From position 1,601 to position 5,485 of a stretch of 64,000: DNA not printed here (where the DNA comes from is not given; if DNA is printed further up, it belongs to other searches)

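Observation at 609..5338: Two-gene module: double zinc-ribbon coiled-coil protein plus a 1195-aa pure coiled-coil giant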

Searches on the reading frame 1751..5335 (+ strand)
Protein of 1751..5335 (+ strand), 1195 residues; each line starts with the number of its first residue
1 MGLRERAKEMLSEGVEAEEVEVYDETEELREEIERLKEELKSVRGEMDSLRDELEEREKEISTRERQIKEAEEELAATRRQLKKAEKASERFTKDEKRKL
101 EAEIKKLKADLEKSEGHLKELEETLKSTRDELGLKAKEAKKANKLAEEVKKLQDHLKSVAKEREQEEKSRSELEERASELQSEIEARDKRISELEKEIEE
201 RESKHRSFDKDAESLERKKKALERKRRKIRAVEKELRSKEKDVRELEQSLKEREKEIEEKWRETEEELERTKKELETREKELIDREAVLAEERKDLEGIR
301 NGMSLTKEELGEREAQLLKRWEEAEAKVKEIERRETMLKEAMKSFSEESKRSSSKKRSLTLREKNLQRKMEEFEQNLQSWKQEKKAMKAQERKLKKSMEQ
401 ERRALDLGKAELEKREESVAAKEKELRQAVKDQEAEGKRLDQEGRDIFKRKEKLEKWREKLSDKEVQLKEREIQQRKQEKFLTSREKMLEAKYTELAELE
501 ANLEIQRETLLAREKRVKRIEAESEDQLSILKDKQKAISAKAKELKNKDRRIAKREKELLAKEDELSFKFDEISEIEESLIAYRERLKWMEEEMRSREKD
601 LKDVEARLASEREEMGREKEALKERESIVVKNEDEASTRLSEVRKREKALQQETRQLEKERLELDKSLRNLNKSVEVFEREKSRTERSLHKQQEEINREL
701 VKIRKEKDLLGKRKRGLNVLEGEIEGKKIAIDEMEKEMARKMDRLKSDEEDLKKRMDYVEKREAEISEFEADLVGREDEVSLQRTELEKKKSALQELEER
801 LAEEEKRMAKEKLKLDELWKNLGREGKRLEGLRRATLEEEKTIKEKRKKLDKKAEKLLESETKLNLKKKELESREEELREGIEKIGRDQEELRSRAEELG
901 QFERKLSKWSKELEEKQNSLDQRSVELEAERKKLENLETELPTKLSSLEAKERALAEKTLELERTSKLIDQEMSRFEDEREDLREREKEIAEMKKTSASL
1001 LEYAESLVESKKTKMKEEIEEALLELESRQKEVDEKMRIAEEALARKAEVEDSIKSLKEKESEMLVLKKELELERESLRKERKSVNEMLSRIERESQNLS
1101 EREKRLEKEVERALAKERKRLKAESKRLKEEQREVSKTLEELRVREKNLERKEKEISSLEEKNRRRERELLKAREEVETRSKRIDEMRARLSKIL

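Call 3: search_protein_families(library=pfam, proteins=[window:1751-5335:+], max_evalue=1)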
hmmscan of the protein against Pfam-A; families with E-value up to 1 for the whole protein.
window:1751-5335:+ (1195 aa): 1 family
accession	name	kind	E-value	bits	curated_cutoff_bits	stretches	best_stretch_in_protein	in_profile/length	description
PF15188.11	CCDC-167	-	0.0093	16.6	27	1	66-122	4-62/84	Coiled-coil domain-containing protein 167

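Call 4: search_protein_families(library=ncbifam, proteins=[window:1751-5335:+], max_evalue=1)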
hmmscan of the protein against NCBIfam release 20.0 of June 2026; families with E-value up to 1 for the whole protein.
window:1751-5335:+ (1195 aa): 12 families
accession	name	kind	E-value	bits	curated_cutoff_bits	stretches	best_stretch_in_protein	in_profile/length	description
TIGR02168.1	SMC_prok_B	equivalog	5.5e-26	90.7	567.35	5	16-218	741-939/1181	chromosome segregation protein SMC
TIGR02169.1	SMC_prok_A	equivalog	1.4e-16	59.4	729.4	6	8-284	666-939/1165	chromosome segregation protein SMC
TIGR04523.1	Mplasa_alph_rch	subfamily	9e-12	43.7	270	2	24-455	239-644/745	helix-rich protein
NF045487.1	ASRP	equivalog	1.6e-09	36.9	300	3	18-168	325-474/593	archaea-specific SMC-related protein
NF043058.1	T4SS_LegC2C7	subfamily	0.00016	20.8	350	5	793-907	119-230/348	LegC2/C7 family Dot/Icm T4SS effector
NF003034.1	PRK03918.1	equivalog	0.00067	17.7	700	3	23-184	164-330/878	DNA double-strand break repair ATPase Rad50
TIGR04320.1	Surf_Exclu_PgrA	domain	0.0017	17.8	70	1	23-125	255-359/360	SEC10/PgrA surface exclusion domain-containing protein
NF002572.0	PRK02224.1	equivalog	0.0017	16.7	1087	1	21-245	220-440/888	DNA double-strand break repair ATPase Rad50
TIGR04211.1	SH3_and_anchor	equivalog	0.0025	17.5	65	3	25-123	60-160/198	TIGR04211 family SH3 domain-containing protein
TIGR00040.1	yfcE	subfamily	0.13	12.4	56.25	1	27-89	41-102/158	YfcE family phosphodiesterase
NF038350.1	taxis_HmpF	equivalog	0.21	9.9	200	2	737-1014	83-353/553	pilus motility taxis protein HmpF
NF047368.1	collar_FlbB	equivalog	0.4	10.4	110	6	759-833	62-136/193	periplasmic-type flagellar collar protein FlbB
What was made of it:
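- On SMC / Rad50: The NCBIfam SMC hit of 90.7 bits, against a cut-off of 567, aligns to profile positions 741-939, which are coiled coil (call 4).
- All the SMC, Rad50 and JetC matches align only to the coiled-coil portions of the profiles, at 16% or less of the curated cut-off (90.7 against 567 bits) (call 4).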

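Call 12: find_homologous_proteins(query=window:1751-5335:+)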
Query window:1751-5335:+: 8000 candidates shared short words with the query, none scored E <= 0.001.
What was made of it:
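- Tried and rejected: Homologue search with the giant. find_homologous_proteins returned nothing, because the 8000-candidate word cap was filled by other low-complexity coiled coils (call 12).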

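Call 48: search_solved_structures(query=window:1751-5335:+, max_evalue=0.001)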
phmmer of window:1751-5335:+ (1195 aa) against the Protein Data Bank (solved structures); distinct sequences matched with E-value up to 0.001: 0.
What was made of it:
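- On Coiled-coil-rich / IF-like cytoskeletal proteins: No Pfam or PDB sequence hit (calls 3, 48).
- Closest known: Bacterial coiled-coil-rich / intermediate-filament-like proteins. Different: No sequence homology was detected (calls 3, 48).
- No PDB relative (call 48).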

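Call 66: predict_structure(protein=window:1751-5335:+)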
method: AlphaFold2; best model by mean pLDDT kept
length: 1195 residues; sequences in the alignment: 1
mean_pLDDT: 59.5   pTM: 0.23
mean pLDDT of the five models: 59.5, 59.2, 57.1, 54.8, 49.1
residues with pLDDT >= 90: 0; 70-90: 144; 50-70: 843; < 50: 208
segments of 3 or more residues with pLDDT < 50: 1-6, 8-28, 127-133, 135-140, 202-213, 215-218, 296-310, 344-363, 457-479, 481-486, 488-490, 624-633, 804-815, 819-822, 940-942, 944-957
pLDDT, mean of each block of 10 residues (from residue 1): 40 41 41 59 60 66 61 63 58 59 68 66 54 45 62 69 64 67 70 67 46 48 60 63 69 72 71 71 63 47 40 60 59 59 43 36 55 60 60 62 64 66 67 66 65 52 41 45 46 54 57 57 53 52 53 59 59 56 67 67 58 51 48 53 59 65 69 62 62 63 62 58 56 62 65 71 65 57 57 57 44 46 51 56 64 63 65 68 67 70 71 73 68 62 45 45 53 62 68 59 60 67 67 64 59 57 58 63 61 61 64 62 64 64 69 67 69 70 67 48
secondary structure, 60 per line:
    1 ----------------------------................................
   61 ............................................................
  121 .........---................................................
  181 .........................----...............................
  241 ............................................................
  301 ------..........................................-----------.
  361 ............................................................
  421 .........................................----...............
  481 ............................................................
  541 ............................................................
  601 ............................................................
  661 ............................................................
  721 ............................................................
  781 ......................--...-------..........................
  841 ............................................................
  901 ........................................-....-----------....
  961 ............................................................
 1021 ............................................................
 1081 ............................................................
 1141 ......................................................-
elements in order (helices of 4 or more, strands of 3 or more residues): H29-129 H133-205 H210-300 H307-348 H360-461 H466-802 H815-940 H942-945 H957-1194
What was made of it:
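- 1751..1789 (+): Conserved N-terminal peptide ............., followed by an acidic non-helical linker to residue ~28. AF2 predicts coil for residues 1-28 (call 66).
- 4568..4718 (+): Most conserved internal patch, around the only proline (P942) and a predicted helix break (residues ~940-990). AF2 predicts a break at 941-956 (call 66).
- On SMC / Rad50: Helix runs from residue 29 to 1194, which leaves no room for heads (call 66). No predicted break lies near the midpoint (call 66).
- On Coiled-coil-rich / IF-like cytoskeletal proteins: No domains (calls 3, 48, 66).
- AF2 gives about 96% helix, no strand and no globular part, at low confidence (call 66). The breaks are at 130, 207, 303, 354, 463, 808 and 948 (call 66).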

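Call 68: search_protein_families(library=padloc, proteins=[window:1751-5335:+], max_evalue=0.01)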
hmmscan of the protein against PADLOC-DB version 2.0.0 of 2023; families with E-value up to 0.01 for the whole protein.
window:1751-5335:+ (1195 aa): 8 families
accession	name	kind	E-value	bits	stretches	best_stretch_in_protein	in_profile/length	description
PDLC00582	JetC3|JetC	-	9.2e-13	44.9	3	23-344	776-1093/1472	DUF3584 domain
PDLC03868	LmuB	-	2.9e-06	23.9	1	107-293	184-369/1035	-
PDLC00580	JetC3|JetC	-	3.1e-06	23.7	1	10-233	249-474/1068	DUF3584 domain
PDLC03865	LmuB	-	5.4e-05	19.6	1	21-282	541-839/1007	-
PDLC00553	JetC2|JetC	-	6.7e-05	18.9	1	762-1063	743-1040/1361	DUF3584 domain; MukB-like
PDLC00551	JetC2|JetC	-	0.00027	16.9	0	145-478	273-595/1365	DUF3584 domain; MukB-like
PDLC00006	DruC1|DruC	-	0.00037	17.1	1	140-289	182-330/626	Unknown function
PDLC00518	JetC1|JetC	-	0.00042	16.3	1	20-198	278-459/1112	DUF3584 domain; MukB-like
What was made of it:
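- NCBIfam SMC_prok_B at 5.5e-26 and ASRP at 1.6e-9 (call 4), and PADLOC JetC at 9e-13 (call 68).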

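Call 69: search_protein_families(library=phrogs, proteins=[window:1751-5335:+], max_evalue=0.01)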
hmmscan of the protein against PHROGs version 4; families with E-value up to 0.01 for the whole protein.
window:1751-5335:+ (1195 aa): 4 families
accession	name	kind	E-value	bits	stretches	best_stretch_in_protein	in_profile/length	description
phrog_10613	-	tail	7.6e-05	23.7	1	26-149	61-187/237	tail length tape measure protein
phrog_1533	-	tail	0.00025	19.7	1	141-346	24-230/1688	tail length tape measure protein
phrog_167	-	tail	0.00056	18.7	1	25-160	132-262/1555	tail length tape measure protein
phrog_1535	-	tail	0.003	16.7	1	7-182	62-230/1152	tail length tape measure protein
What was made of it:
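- Weak PHROGs tape-measure hits (E 7.6e-5 to 3e-3) and PADLOC LmuB/JetC hits (calls 68, 69).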
